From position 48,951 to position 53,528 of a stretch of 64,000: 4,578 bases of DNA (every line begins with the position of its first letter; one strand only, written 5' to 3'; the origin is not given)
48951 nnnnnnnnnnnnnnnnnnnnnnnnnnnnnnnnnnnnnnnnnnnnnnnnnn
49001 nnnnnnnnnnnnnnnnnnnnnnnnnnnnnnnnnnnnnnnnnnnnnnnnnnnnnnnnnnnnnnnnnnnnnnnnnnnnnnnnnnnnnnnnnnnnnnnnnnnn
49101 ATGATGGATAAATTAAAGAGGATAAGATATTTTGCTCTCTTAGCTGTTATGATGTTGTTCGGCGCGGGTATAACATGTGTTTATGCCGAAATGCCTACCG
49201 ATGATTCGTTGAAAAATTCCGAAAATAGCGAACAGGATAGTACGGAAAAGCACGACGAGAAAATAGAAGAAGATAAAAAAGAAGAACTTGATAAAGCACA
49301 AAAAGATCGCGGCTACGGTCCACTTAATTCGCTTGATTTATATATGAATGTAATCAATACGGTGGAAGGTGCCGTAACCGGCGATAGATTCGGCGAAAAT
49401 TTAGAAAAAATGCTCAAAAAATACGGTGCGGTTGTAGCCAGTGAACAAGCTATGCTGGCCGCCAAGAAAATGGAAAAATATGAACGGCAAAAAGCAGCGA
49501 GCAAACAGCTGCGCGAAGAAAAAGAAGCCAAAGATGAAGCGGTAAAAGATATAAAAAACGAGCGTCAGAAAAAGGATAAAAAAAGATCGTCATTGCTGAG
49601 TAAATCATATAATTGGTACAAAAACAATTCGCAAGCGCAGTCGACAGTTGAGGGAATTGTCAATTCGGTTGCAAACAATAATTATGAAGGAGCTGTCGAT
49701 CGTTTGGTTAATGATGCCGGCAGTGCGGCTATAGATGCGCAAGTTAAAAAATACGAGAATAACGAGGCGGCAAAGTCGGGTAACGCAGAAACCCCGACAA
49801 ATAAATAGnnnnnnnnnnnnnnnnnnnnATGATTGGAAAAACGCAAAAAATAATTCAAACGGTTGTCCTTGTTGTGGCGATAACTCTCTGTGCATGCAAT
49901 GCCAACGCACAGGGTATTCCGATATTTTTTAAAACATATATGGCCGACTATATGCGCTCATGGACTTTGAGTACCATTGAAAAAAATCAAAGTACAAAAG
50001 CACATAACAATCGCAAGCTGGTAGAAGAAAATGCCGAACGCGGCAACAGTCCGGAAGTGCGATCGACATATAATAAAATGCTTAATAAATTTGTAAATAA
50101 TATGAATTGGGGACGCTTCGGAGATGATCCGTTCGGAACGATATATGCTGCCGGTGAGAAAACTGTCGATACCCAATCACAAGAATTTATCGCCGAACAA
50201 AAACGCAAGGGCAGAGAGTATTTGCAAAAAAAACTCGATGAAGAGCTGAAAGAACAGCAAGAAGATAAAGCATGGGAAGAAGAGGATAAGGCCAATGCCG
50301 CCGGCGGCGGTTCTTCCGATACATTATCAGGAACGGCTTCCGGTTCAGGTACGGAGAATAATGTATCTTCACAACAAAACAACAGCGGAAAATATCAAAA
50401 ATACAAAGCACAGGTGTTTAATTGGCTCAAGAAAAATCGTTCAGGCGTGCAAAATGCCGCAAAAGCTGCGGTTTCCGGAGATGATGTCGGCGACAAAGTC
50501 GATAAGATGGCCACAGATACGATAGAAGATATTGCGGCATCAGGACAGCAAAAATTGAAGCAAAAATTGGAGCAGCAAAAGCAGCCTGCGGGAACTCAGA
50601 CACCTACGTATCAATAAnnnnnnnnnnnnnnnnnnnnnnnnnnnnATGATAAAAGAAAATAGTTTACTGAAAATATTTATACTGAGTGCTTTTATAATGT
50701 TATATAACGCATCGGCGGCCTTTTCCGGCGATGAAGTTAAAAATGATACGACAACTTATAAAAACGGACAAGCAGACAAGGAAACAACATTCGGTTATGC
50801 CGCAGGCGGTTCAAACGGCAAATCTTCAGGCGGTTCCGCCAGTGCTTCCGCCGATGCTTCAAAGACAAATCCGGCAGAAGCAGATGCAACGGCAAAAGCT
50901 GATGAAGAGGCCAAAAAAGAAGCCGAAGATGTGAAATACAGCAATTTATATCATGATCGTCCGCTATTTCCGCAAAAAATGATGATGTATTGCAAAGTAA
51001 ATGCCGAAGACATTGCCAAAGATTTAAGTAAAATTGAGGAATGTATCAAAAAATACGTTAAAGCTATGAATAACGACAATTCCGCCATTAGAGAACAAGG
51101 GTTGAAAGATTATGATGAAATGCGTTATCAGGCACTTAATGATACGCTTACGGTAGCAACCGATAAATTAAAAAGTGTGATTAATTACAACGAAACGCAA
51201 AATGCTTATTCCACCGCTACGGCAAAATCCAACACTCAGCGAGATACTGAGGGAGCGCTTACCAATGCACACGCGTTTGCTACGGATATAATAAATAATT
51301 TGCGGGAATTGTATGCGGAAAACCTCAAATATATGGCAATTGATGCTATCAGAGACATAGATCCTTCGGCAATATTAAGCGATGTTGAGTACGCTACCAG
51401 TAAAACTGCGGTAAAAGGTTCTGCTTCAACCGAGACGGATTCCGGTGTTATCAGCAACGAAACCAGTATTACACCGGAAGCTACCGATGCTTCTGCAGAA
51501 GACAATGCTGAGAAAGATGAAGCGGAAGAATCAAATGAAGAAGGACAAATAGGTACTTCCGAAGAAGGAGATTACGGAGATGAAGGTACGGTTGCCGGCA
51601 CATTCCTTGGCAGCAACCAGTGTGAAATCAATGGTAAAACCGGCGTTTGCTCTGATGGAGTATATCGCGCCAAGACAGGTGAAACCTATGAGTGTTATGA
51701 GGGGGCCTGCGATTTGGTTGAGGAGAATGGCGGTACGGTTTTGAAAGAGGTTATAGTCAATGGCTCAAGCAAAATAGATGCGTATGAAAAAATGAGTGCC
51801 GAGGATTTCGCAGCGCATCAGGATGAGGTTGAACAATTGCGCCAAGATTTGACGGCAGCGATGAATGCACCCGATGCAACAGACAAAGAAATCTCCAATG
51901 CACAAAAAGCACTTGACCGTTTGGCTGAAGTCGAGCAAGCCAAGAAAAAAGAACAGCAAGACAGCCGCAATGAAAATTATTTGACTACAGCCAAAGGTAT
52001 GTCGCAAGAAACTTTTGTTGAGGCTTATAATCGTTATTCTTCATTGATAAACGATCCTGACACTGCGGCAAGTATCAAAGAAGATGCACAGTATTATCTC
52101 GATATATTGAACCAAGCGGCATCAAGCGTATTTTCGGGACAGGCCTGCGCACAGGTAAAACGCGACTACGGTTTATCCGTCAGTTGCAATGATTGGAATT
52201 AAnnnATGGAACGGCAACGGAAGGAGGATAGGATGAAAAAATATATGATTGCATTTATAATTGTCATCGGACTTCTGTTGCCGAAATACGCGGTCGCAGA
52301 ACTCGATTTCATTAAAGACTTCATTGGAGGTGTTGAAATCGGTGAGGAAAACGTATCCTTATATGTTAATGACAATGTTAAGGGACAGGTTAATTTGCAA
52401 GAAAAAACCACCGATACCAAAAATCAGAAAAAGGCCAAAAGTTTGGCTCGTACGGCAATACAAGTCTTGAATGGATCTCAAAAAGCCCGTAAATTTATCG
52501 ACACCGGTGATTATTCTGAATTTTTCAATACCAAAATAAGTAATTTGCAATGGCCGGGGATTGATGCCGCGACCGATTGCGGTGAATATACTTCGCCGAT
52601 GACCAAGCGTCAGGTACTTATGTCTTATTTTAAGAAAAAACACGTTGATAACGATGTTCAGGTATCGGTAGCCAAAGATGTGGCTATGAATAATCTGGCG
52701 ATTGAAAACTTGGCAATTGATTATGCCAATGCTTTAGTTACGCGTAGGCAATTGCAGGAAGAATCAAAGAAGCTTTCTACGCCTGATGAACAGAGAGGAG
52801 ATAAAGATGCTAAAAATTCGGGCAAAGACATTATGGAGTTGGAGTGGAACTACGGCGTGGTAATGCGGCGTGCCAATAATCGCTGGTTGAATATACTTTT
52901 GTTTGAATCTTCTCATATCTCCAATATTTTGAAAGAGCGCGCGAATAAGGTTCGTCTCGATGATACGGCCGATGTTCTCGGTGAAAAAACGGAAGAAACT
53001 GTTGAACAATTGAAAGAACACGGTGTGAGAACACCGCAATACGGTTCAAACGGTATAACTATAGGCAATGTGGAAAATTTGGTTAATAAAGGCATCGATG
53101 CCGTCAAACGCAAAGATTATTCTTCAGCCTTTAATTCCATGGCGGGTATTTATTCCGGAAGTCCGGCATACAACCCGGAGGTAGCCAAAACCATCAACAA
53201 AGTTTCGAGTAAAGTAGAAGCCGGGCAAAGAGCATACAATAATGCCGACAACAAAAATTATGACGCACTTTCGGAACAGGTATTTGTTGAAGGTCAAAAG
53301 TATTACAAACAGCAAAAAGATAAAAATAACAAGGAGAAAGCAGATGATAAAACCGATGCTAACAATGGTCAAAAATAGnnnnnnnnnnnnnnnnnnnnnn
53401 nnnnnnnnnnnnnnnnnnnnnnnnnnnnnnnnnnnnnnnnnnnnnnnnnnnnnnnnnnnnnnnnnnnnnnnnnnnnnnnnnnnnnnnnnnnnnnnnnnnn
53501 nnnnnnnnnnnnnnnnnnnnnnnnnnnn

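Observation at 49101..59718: Seven-gene block (about 10.6 kb) of uncharacterised, mostly signal-peptide-bearing coiled-coil proteins that look like a diverged paralog series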

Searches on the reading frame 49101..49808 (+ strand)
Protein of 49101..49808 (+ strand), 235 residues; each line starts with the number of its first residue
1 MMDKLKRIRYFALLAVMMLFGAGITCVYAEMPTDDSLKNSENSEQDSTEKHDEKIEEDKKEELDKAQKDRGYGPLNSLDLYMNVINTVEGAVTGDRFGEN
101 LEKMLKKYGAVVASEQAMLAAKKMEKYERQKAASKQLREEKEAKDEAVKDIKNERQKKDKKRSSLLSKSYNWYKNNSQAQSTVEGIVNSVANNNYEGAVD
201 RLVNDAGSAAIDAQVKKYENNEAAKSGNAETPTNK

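Call 5: search_protein_families(library=pfam, proteins=[window:49101-49808:+], max_evalue=1)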
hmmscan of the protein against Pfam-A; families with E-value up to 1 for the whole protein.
window:49101-49808:+ (235 aa): 3 families
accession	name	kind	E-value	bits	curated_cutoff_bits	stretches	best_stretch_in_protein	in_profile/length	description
PF00029.24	Connexin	-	0.011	15.9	31.3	0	6-67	71-132/225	Connexin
PF17657.6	DNA_pol3_finger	-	0.025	14.4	22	1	95-153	98-156/166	Bacterial DNA polymerase III alpha subunit finger domain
PF20332.3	DUF6627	-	0.077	13.5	27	1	9-60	2-53/125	Family of unknown function (DUF6627)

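Call 8: search_protein_families(library=ncbifam, proteins=[window:49101-49808:+], max_evalue=1)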
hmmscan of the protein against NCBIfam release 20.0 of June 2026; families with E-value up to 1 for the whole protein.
window:49101-49808:+ (235 aa): 2 families
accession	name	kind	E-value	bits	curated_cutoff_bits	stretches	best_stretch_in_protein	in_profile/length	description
TIGR03927.1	T7SS_EssA_Firm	equivalog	0.094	12.6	32.45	1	14-65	1-52/151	type VII secretion protein EssA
NF046089.1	CD3337_EF1877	subfamily_domain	0.91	8.2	120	0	10-69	13-76/450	CD3337/EF1877 family mobilome membrane protein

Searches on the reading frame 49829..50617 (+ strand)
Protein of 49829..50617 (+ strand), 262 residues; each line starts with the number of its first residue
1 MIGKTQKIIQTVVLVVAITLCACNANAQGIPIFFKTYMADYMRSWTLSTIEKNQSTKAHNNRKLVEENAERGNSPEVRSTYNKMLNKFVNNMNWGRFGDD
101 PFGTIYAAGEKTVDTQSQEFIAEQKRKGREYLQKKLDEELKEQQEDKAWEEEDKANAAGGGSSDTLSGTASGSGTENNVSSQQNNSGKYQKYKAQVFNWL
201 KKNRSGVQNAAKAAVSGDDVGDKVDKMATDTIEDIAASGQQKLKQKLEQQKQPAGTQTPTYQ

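Call 5: search_protein_families(library=pfam, proteins=[window:49829-50617:+], max_evalue=1)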
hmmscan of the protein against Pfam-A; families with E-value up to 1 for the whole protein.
window:49829-50617:+ (262 aa): 2 families
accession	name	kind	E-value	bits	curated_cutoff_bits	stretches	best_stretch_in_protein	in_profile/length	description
PF02993.19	MCPVI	-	0.28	11.4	28.4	1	161-254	19-107/225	Minor capsid protein VI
PF23020.1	PEX14-like_2nd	-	0.38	11.5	23.2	1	17-70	11-65/120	Peroxisomal membrane protein PEX14-like, central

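Call 8: search_protein_families(library=ncbifam, proteins=[window:49829-50617:+], max_evalue=1)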
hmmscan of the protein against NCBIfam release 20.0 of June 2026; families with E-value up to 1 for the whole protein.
window:49829-50617:+ (262 aa): 1 family
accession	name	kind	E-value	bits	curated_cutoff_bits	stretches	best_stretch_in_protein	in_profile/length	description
NF000451.2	blaBES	exception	0.002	17.7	650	1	186-237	195-246/292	BES family class A beta-lactamase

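Call 33: search_solved_structures(query=A1, max_evalue=10, show_alignments=2)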
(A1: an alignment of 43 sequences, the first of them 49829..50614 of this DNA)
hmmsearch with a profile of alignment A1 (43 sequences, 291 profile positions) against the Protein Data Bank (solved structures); distinct sequences matched with E-value up to 10: 18.
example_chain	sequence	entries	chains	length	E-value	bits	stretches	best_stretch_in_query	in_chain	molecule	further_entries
7n61_0O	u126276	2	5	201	0.0081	18.9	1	87-196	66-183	FAP213 | Unknown protein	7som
3fyf_A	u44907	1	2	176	0.076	15.7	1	116-190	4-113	PROTEIN BVU-3222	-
4v8p_AE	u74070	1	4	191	0.39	13.3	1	104-155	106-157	RPL6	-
9hcj_A0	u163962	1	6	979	0.39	13.3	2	209-269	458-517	Nuclear pore protein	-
6a20_A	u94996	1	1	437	0.58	12.8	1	162-274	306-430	Kinesin family member 13B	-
7d8v_A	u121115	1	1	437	0.59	12.8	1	162-274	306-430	Kinesin family member 13B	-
3rlg_A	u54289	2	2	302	0.86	12.2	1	153-204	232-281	Sphingomyelin phosphodiesterase D LiSicTox-alphaIA1a | Phospholipase D LiSicTox-alphaIA1bii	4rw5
4rw3_A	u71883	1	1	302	0.87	12.2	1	153-204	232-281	Phospholipase D LiSicTox-alphaIA1bii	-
3rlh_A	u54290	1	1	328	1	12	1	153-204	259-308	Dermonecrotic toxin LiSicTox-alphaIA1a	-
5cwg_A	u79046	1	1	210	1.1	11.9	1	126-274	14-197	Designed helical repeat protein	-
2xb0_X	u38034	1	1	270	1.2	11.8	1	94-153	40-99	CHROMO DOMAIN-CONTAINING PROTEIN 1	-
3ted_A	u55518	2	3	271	1.2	11.8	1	94-153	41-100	Chromo domain-containing protein 1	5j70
5cwc_A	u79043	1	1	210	1.3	11.7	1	122-273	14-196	Designed helical repeat protein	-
7o3v_A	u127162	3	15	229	1.3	11.6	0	9-52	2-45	TrwJ protein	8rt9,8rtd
5di3_B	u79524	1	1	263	2.7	10.6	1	102-152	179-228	ADP-ribosylation factor-like protein 13B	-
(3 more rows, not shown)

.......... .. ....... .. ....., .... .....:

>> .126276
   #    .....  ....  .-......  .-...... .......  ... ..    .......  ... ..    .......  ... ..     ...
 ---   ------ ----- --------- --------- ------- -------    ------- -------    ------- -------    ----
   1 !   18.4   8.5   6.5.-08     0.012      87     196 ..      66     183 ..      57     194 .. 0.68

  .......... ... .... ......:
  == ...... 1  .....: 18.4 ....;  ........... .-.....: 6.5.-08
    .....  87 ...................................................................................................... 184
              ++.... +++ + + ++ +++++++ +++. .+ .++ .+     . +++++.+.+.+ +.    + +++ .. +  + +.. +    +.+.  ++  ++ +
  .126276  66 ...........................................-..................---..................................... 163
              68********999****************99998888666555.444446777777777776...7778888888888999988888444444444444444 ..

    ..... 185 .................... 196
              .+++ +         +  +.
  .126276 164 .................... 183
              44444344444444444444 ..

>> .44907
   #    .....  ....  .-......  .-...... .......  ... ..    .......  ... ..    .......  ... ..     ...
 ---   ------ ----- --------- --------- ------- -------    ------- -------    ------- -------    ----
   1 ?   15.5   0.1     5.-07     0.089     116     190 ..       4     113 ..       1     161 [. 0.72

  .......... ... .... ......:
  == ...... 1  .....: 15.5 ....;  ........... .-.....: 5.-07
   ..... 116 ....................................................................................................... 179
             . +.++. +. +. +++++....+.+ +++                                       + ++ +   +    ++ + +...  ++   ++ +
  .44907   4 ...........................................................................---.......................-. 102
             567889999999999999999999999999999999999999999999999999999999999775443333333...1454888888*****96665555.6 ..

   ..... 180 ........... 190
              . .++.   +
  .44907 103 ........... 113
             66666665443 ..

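Call 34: search_protein_families(library=pfam, alignment_id=A1, max_evalue=0.1)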
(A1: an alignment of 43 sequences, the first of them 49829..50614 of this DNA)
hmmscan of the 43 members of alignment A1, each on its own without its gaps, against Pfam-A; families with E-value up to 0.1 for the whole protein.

A. member 1, window:49829-50614:+ (262 aa): 0 families

B. families by the number of members that match (of 43 scanned): 58 families (the first 25 are shown)
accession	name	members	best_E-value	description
PF04696.18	Pinin_SDK_memA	3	0.0038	pinin/SDK/memA/ protein conserved region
PF09762.14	CCDC93_CC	2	0.0073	CCDC93 coiled-coil domain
PF00029.24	Connexin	2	0.011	Connexin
PF21329.2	CYP38_PsbQ-like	2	0.012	Peptidyl-prolyl cis-trans isomerase CYP38-like, PsbQ-like domain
PF09851.14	SHOCT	1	0.00012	Short C-terminal domain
PF25464.1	DUF7900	1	0.00044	Domain of unknown function (DUF7900)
PF05816.16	TelA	1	0.00057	Toxic anion resistance protein (TelA)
PF10157.14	BORCS6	1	0.0006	BLOC-1-related complex sub-unit 6 C-terminal helix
PF05667.16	CCDC22_CC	1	0.0014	CCDC22 protein coiled-coil region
PF02601.20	Exonuc_VII_L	1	0.0019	Exonuclease VII, large subunit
PF05478.16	Prominin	1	0.0026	Prominin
PF25600.1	TRIM_CC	1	0.0039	TRIM protein coiled-coil region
PF06248.19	Zw10_N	1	0.0044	Centromere/kinetochore Zw10 N-terminal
PF02724.19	CDC45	1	0.0057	CDC45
PF10241.14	KxDL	1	0.0075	Uncharacterized conserved protein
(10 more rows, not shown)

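Call 40: find_homologous_proteins(query=A1, max_evalue=0.001)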
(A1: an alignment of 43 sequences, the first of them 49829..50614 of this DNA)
Query A1 (43 sequences) (262 aa, profile of the alignment): 4 proteins with E <= 0.001 among 8000 candidates.
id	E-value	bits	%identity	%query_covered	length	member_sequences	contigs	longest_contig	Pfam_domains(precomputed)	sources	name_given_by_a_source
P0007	1.9e-51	193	44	10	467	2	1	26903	-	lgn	-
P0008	5.1e-50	189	45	8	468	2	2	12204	-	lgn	-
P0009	1.9e-41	161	99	100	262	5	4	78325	-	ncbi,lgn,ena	-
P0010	4.5e-41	159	21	20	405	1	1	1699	-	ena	-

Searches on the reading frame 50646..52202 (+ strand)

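Call 5: search_protein_families(library=pfam, proteins=[window:50646-52202:+], max_evalue=1)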
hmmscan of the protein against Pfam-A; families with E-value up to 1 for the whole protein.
window:50646-52202:+ (518 aa): 2 families
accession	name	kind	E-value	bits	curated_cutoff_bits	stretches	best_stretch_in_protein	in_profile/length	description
PF05859.17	Mis12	-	0.18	12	25.7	1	374-470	102-191/231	Mis12 protein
PF07739.18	TipAS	-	0.4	11.6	23.8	1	380-431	22-71/117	TipAS antibiotic-recognition domain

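Call 8: search_protein_families(library=ncbifam, proteins=[window:50646-52202:+], max_evalue=1)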
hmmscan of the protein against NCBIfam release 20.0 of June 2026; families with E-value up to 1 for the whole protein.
window:50646-52202:+ (518 aa): 0 families

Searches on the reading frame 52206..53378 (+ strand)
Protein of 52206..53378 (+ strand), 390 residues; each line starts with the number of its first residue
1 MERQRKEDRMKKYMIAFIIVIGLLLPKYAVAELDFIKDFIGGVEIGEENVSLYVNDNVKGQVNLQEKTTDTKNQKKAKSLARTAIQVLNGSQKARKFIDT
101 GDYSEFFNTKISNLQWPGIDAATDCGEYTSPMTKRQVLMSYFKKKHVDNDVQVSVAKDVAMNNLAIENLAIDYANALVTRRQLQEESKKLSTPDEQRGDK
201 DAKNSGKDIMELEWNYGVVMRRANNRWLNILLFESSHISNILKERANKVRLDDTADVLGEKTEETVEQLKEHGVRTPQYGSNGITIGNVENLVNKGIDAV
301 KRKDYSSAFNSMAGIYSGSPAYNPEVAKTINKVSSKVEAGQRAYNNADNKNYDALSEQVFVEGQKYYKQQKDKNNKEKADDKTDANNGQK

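Call 5: search_protein_families(library=pfam, proteins=[window:52206-53378:+], max_evalue=1)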
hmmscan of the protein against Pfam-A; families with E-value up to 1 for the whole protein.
window:52206-53378:+ (390 aa): 2 families
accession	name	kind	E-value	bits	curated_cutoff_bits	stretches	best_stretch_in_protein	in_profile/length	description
PF21660.3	MCP_C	-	0.013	15.8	27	1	300-347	14-61/163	Filamentous archaeal viruses coat protein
PF01729.25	QRPTase_C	-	0.051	13.7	23.1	1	237-300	92-152/169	Quinolinate phosphoribosyl transferase, C-terminal domain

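Call 8: search_protein_families(library=ncbifam, proteins=[window:52233-53378:+], max_evalue=1)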
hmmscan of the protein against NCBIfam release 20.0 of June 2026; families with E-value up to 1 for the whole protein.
window:52233-53378:+ (381 aa): 0 families

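Call 95: search_protein_families(library=pfam, alignment_id=A8, max_evalue=0.01)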
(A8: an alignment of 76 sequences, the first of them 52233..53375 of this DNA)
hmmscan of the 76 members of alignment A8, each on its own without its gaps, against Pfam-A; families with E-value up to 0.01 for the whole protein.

A. member 1, window:52233-53375:+ (381 aa): 0 families

B. families by the number of members that match (of 76 scanned): 21 families
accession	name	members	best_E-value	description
PF19962.4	EAD9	2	0.0019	Effector-associated domain 9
PF23991.1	DUF7310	2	0.0043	Coiled-coil region of unknown function (DUF7310)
PF02987.21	LEA_4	1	7.6e-05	Late embryogenesis abundant protein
PF20572.3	DUF6781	1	0.00037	Family of unknown function (DUF6781)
PF23461.1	ZMYND11_CC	1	0.0017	ZMYND11 protein coiled-coil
PF16526.10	CLZ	1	0.0018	C-terminal leucine zipper domain of cyclic nucleotide-gated channels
PF02696.19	SelO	1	0.0029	Protein adenylyltransferase SelO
PF01442.23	Apolipoprotein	1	0.0033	Apolipoprotein A1/A4/E domain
PF09548.15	Spore_III_AB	1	0.0034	Stage III sporulation protein AB (spore_III_AB)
PF14257.11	DUF4349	1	0.0034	Domain of unknown function (DUF4349)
PF24622.1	TMP_4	1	0.0056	Tape measure protein domain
PF01791.15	DeoC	1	0.0067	DeoC/LacD family aldolase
PF11559.13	ADIP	1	0.007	Afadin- and alpha -actinin-Binding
PF00851.24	Peptidase_C6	1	0.0071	Helper component proteinase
PF11887.13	Mce4_CUP1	1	0.0075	Cholesterol uptake porter CUP1 of Mce4, putative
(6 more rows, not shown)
